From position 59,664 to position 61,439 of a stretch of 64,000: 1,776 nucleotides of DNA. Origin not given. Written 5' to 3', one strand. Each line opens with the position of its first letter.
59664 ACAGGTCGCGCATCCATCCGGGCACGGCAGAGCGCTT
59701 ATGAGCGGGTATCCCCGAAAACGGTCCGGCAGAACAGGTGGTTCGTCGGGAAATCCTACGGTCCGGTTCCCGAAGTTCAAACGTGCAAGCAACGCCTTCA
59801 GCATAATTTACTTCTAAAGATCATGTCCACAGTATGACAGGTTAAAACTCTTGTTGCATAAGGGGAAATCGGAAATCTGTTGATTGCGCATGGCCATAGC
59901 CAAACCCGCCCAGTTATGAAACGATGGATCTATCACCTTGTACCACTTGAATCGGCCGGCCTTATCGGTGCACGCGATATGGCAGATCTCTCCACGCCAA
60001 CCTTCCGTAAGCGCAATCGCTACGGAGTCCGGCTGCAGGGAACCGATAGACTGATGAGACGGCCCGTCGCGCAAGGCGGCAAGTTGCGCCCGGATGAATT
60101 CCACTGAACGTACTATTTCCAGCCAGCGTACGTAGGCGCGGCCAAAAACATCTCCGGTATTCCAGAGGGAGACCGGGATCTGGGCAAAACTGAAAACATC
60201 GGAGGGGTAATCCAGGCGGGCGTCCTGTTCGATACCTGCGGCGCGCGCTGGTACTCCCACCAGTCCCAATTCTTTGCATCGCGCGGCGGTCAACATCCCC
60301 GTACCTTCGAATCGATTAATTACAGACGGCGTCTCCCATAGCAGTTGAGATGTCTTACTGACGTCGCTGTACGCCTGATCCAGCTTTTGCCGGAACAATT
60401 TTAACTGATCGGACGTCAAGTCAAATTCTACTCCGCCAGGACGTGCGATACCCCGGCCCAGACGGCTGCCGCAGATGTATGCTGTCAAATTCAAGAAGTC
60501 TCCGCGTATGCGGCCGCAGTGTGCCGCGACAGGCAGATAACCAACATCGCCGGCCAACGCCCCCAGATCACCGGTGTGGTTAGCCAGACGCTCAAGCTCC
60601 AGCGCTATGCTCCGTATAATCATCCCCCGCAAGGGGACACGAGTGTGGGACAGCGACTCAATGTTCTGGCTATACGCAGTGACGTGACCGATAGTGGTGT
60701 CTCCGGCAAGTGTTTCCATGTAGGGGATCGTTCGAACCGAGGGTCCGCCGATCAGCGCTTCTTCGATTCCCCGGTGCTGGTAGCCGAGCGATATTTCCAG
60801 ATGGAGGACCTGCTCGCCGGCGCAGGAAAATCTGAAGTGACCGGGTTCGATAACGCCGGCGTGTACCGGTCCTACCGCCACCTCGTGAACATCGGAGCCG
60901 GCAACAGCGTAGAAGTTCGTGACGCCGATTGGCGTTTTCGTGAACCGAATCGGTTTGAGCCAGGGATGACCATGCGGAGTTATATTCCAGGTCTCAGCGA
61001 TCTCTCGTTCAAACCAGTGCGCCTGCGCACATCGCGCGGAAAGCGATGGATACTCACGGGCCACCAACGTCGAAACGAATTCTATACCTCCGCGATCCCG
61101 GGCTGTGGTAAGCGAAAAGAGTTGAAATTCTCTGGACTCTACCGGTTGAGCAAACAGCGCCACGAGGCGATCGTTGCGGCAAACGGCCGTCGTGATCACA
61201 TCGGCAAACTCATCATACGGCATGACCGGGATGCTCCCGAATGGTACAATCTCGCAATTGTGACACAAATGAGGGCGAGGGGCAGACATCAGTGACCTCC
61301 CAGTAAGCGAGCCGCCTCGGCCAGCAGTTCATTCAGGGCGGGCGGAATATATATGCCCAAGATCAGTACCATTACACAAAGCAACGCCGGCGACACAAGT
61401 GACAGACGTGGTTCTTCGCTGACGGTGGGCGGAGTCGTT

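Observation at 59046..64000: Group-4-hydrogenase-like (Ehr/Hyf-like) membrane complex whose catalytic subunit lacks the NiFe-binding cysteines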

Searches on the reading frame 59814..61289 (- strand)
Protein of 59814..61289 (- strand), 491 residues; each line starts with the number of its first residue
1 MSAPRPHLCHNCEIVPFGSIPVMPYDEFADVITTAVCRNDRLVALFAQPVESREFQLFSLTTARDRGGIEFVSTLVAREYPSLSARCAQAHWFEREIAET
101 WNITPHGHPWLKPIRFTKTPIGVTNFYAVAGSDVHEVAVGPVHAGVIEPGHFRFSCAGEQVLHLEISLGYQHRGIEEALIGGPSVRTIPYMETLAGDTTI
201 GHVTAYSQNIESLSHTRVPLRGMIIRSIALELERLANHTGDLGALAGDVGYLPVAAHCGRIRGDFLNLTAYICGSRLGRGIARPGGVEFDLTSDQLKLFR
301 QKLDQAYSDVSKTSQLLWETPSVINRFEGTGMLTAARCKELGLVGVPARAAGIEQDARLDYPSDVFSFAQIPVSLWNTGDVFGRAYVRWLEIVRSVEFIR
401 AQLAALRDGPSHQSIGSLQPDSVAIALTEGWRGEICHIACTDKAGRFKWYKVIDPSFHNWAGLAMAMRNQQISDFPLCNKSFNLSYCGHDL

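Call 3: search_protein_families(library=pfam, proteins=[window:59814-61289:-], max_evalue=0.01)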
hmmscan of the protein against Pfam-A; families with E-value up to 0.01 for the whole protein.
window:59814-61289:- (491 aa): 2 families
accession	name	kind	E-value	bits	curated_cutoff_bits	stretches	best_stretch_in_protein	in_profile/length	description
PF00346.24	Complex1_49kDa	-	3.2e-34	118.7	24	2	248-412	1-165/271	Respiratory-chain NADH dehydrogenase, 49 Kd subunit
PF00329.25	Complex1_30kDa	-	1.9e-05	25.6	22.5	1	72-115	57-104/124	Respiratory-chain NADH dehydrogenase, 30 Kd subunit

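Call 4: search_protein_families(library=ncbifam, proteins=[window:59814-61289:-], max_evalue=0.01)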
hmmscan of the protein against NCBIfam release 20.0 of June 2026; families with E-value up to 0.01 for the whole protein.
window:59814-61289:- (491 aa): 8 families
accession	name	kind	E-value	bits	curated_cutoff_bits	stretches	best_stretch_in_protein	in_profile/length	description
NF004739.1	PRK06075.1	equivalog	2.4e-51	174.7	360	1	136-412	2-278/384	NADH-quinone oxidoreductase subunit D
TIGR01962.1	NuoD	equivalog_domain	3.9e-42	144.5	459.35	1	139-414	7-282/386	NADH dehydrogenase (quinone) subunit D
NF009808.0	PRK13292.1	equivalog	1.7e-33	115.5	1156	1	120-409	393-682/791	NADH-quinone oxidoreductase subunit B/C/D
NF008974.0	PRK12322.1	equivalog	3.9e-33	114.9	522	1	137-475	9-350/366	NADH-quinone oxidoreductase subunit D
NF040602.1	F420_dehyd_FpoD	exception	1.2e-30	106.8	600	1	137-475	10-356/372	F420H2 dehydrogenase subunit FpoD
NF008728.0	PRK11742.1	equivalog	5.4e-24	84.5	840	1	137-412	217-492/598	NADH-quinone oxidoreductase subunit C/D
NF005649.0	PRK07415.1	equivalog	4.1e-23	82.1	583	1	137-412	13-289/394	NAD(P)H-quinone oxidoreductase subunit H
NF045518.1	H2_NiFeSe_large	exception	0.0069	15.3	780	0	381-459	356-433/485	NiFeSe hydrogenase large subunit HysA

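Call 5: search_solved_structures(query=window:59814-61289:-, max_evalue=0.001, show_alignments=4)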
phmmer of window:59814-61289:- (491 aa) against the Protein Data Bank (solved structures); distinct sequences matched with E-value up to 0.001: 54.
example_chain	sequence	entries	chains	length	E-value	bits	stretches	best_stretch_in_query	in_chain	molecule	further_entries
7z0s_E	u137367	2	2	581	2.5e-39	138.9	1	135-486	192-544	Formate hydrogenlyase subunit 5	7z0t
2fug_4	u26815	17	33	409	3.6e-31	112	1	133-414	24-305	NADH-quinone oxidoreductase chain 4 | NADH-QUINONE OXIDOREDUCTASE SUBUNIT 4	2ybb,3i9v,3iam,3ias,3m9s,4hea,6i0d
6cfw_L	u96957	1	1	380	4.7e-26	95.1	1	137-478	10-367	Membrane-bound hydrogenase subunit alpha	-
7q5y_B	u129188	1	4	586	3.6e-24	88.9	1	140-406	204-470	NADH-quinone oxidoreductase subunit C/D 2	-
7zm7_C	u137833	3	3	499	4.4e-23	85.3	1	137-430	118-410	NADH-ubiquinone oxidoreductase 49 kDa subunit-like protein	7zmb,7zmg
8iuf_S2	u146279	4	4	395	1.3e-22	83.7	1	140-400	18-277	NDUFS2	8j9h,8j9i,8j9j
9iho_D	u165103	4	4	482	2.3e-22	82.9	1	140-411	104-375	NUCM (49 kDa) subunit of mitochondrial NADH:ubiquinone oxidoreductase (Complex I)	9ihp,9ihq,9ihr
6hum_H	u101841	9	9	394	5.4e-22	81.7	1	138-412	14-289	NAD(P)H-quinone oxidoreductase subunit H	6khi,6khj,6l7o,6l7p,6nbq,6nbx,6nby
8ba0_D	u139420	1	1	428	8.5e-22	81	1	140-403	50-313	Complex I-49kD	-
8b9z_D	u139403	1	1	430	8.6e-22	81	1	140-403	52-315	Complex I-49kD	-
7wfg_H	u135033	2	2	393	9.1e-22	80.9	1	129-411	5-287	NAD(P)H-quinone oxidoreductase subunit H, chloroplastic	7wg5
8esw_S2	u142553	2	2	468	1.1e-21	80.7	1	140-403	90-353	Complex I-49kD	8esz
7ar7_D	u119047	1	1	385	7.8e-21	77.8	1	151-402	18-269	NADH dehydrogenase [ubiquinone] iron-sulfur protein 2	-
8bpx_D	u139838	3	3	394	7.9e-21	77.8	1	151-401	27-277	NADH dehydrogenase [ubiquinone] iron-sulfur protein 2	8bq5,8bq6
7aqr_D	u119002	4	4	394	7.9e-21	77.8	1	151-401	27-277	NADH dehydrogenase subunit 7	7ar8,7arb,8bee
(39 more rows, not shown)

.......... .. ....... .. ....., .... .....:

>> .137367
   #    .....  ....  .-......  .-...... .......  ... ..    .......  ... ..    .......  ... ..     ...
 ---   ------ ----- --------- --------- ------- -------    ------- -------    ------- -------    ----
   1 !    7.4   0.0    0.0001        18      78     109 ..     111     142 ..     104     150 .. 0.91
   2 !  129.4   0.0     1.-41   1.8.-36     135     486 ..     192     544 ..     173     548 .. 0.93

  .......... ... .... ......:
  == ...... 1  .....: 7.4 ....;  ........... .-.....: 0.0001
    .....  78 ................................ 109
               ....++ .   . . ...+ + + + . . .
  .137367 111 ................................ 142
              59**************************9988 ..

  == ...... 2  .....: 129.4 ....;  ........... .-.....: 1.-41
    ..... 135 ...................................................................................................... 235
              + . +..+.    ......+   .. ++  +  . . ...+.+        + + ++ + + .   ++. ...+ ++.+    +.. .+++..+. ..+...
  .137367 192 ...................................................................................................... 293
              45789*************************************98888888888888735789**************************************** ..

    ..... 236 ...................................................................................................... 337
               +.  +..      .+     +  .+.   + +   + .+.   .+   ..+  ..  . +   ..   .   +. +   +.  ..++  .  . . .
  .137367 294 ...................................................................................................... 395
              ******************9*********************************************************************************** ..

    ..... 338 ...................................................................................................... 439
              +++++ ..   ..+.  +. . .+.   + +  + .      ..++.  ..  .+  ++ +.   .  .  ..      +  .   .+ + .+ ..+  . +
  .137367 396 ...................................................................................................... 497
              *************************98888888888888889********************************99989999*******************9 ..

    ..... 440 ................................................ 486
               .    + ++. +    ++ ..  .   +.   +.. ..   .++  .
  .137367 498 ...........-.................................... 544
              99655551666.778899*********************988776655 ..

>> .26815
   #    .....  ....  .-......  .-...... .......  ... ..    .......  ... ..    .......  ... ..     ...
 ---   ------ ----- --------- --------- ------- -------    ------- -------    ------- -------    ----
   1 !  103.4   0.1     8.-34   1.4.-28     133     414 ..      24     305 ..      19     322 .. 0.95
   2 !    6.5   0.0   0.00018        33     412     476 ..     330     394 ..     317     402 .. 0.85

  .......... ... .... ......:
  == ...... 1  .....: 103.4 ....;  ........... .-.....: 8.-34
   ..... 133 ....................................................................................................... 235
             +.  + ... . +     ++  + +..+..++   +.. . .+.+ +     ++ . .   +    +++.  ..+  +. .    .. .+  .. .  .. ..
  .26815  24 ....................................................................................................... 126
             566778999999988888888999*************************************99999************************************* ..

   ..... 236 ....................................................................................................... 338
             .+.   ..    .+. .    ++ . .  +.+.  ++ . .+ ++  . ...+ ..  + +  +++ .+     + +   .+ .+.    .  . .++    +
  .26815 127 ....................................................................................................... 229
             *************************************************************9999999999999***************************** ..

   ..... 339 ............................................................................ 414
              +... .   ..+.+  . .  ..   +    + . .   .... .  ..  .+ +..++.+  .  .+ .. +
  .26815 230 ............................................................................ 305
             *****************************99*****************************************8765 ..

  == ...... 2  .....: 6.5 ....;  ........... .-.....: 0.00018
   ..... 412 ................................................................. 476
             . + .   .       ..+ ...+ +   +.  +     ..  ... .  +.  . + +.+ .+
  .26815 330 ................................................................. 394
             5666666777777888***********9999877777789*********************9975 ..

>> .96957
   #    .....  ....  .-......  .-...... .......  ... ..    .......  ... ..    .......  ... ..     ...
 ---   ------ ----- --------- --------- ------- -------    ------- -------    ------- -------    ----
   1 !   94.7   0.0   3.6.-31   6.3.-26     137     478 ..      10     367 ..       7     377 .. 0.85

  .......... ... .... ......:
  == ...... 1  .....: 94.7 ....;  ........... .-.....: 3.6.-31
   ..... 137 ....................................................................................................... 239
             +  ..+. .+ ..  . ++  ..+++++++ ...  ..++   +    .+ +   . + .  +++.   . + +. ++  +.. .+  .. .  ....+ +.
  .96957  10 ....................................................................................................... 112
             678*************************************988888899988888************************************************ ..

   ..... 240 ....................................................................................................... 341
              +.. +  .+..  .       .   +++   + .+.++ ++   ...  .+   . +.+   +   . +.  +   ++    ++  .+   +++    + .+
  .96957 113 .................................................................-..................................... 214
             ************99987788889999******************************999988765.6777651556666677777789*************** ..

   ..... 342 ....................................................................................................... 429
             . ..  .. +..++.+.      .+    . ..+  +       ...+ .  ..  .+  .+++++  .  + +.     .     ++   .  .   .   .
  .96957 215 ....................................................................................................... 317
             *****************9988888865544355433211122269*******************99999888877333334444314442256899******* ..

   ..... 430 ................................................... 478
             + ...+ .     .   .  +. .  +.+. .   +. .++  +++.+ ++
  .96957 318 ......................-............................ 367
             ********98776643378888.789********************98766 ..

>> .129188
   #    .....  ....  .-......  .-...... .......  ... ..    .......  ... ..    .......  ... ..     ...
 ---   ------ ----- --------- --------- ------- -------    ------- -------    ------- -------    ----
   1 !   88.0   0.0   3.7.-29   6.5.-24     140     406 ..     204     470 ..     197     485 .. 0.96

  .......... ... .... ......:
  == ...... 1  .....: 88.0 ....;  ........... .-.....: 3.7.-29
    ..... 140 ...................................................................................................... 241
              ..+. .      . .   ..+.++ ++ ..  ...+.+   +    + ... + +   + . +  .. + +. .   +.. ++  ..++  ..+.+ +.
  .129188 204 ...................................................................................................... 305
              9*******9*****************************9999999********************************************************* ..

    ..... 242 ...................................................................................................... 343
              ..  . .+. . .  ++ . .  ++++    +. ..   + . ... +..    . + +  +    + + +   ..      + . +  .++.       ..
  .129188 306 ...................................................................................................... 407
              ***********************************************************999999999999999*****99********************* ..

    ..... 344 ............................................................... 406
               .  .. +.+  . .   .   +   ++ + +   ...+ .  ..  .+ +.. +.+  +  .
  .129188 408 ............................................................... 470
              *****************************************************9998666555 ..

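Call 7: find_encoding_contigs(protein=window:59814-61289:-, flank=10000, max_places=6)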
Protein window:59814-61289:- (491 aa): 1 contig read that carries it; 1 place shown.
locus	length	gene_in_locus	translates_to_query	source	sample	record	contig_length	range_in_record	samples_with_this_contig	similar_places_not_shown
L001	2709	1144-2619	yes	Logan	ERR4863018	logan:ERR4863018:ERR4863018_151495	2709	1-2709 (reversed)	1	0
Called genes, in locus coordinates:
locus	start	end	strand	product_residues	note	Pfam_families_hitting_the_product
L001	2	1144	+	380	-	?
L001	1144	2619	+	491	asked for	PF00329:Complex1_30kDa (faint), PF00346:Complex1_49kDa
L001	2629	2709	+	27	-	?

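Call 8: find_homologous_proteins(query=window:59814-61289:-, max_evalue=1e-10)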
Query window:59814-61289:- (491 aa): 8000 proteins with E <= 1e-10 among 8000 candidates; the best 120 are listed.
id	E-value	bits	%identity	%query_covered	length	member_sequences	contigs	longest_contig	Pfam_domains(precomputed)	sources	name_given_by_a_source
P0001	0.0e+0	1090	100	96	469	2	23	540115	PF00329.26,PF00346.25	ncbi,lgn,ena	-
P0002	2.1e-254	863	74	100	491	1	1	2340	PF00329.26,PF00346.25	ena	-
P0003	8.3e-254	861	74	100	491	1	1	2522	PF00329.26,PF00346.25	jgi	-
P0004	4.3e-252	856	73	100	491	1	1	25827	PF00329.26,PF00346.25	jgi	jgi:Ni,Fe-hydrogenase III large subunit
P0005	7.2e-252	855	74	100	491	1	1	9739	PF00329.26,PF00346.25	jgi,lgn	jgi:Ni,Fe-hydrogenase III large subunit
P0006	4.5e-251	852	74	100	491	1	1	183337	PF00329.26,PF00346.25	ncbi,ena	-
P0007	2.1e-248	843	73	100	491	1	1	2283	PF00329.26,PF00346.25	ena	-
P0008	1.3e-247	841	73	100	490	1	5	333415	PF00329.26,PF00346.25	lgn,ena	-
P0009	1.8e-247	840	72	100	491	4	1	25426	PF00329.26,PF00346.25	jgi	jgi:Ni,Fe-hydrogenase III large subunit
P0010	2.8e-246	836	71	100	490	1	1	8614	PF00329.26,PF00346.25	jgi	jgi:Ni,Fe-hydrogenase III large subunit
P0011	4.7e-246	836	72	100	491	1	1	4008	PF00329.26,PF00346.25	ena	-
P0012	1.9e-245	834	72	98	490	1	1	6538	PF00329.26,PF00346.25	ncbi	-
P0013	4.4e-245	833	71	100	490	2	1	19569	PF00329.26,PF00346.25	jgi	jgi:Ni,Fe-hydrogenase III large subunit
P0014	4.5e-245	832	73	100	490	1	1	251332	PF00329.26,PF00346.25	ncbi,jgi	-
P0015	4.6e-245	832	73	100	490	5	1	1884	PF00329.26,PF00346.25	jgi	jgi:Ni,Fe-hydrogenase III large subunit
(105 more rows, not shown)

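Call 9: find_encoding_contigs(protein=P0001, flank=10000, max_places=4)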
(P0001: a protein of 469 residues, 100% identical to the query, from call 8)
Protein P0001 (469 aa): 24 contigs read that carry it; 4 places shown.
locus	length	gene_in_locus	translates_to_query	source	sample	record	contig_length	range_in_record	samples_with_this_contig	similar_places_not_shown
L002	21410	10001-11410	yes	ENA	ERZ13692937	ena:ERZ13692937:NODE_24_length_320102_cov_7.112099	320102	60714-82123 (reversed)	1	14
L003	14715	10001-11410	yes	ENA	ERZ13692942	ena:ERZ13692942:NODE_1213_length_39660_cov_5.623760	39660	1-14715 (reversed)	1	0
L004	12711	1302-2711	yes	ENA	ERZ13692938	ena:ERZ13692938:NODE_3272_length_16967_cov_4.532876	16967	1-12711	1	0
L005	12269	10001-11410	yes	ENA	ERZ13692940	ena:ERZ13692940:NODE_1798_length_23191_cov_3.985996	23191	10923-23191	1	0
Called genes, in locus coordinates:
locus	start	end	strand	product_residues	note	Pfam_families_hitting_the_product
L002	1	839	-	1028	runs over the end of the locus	PF00873:ACR_tran, PF03176:MMPL (weak)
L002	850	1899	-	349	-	PF25917:BSH_RND, PF25935:BSH_LcnD (weak), PF25973:BSH_CzcB, PF25944:Beta-barrel_RND (weak), PF25954:Beta-barrel_RND_2, PF25967:RND-MFP_C, PF25989:YknX_C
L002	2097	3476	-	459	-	PF03448:MgtE_N, PF00571:CBS, PF01769:MgtE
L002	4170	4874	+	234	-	PF12728:HTH_17, PF00359:PTS_EIIA_2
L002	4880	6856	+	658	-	PF00662:Proton_antipo_N (weak), PF00361:Proton_antipo_M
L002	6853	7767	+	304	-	PF00146:NADHdh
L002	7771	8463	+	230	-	PF00420:Oxidored_q2 (weak)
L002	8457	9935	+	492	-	PF00361:Proton_antipo_M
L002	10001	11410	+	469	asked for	PF00329:Complex1_30kDa (faint), PF00346:Complex1_49kDa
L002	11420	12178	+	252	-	PF12838:Fer4_7 (weak), PF13187:Fer4_9 (weak), PF25160:LdpA_Fe-S-bd (weak), PF00037:Fer4 (weak), PF01058:Oxidored_q6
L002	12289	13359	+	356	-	PF01758:SBF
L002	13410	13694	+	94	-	PF01022:HTH_5, PF12840:HTH_20 (weak)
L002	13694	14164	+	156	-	PF01451:LMWPc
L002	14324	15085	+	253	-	-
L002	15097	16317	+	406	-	PF12704:MacB_PCD, PF02687:FtsX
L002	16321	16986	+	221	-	PF00005:ABC_tran, PF13191:AAA_16 (weak), PF13304:AAA_21 (weak)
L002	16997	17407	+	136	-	PF22544:HYDIN_VesB_CFA65-like_Ig (weak), PF07610:DUF1573 (weak)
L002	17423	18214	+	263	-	PF07610:DUF1573, PF22544:HYDIN_VesB_CFA65-like_Ig (faint)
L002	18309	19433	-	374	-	PF00155:Aminotran_1_2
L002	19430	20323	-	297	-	PF01488:Shikimate_DH (weak), PF02826:2-Hacid_dh_C (faint), PF03446:NAD_binding_2 (weak), PF03807:F420_oxidored, PF07991:KARI_N (weak), PF02153:PDH_N, PF20463:PDH_C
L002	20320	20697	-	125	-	PF07736:CM_1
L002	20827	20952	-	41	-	-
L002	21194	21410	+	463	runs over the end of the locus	PF27533:CapK_C (weak)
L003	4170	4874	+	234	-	PF12728:HTH_17, PF00359:PTS_EIIA_2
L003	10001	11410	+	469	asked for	PF00329:Complex1_30kDa (faint), PF00346:Complex1_49kDa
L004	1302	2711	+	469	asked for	PF00329:Complex1_30kDa (faint), PF00346:Complex1_49kDa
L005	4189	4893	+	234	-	PF12728:HTH_17, PF00359:PTS_EIIA_2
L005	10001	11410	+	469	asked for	PF00329:Complex1_30kDa (faint), PF00346:Complex1_49kDa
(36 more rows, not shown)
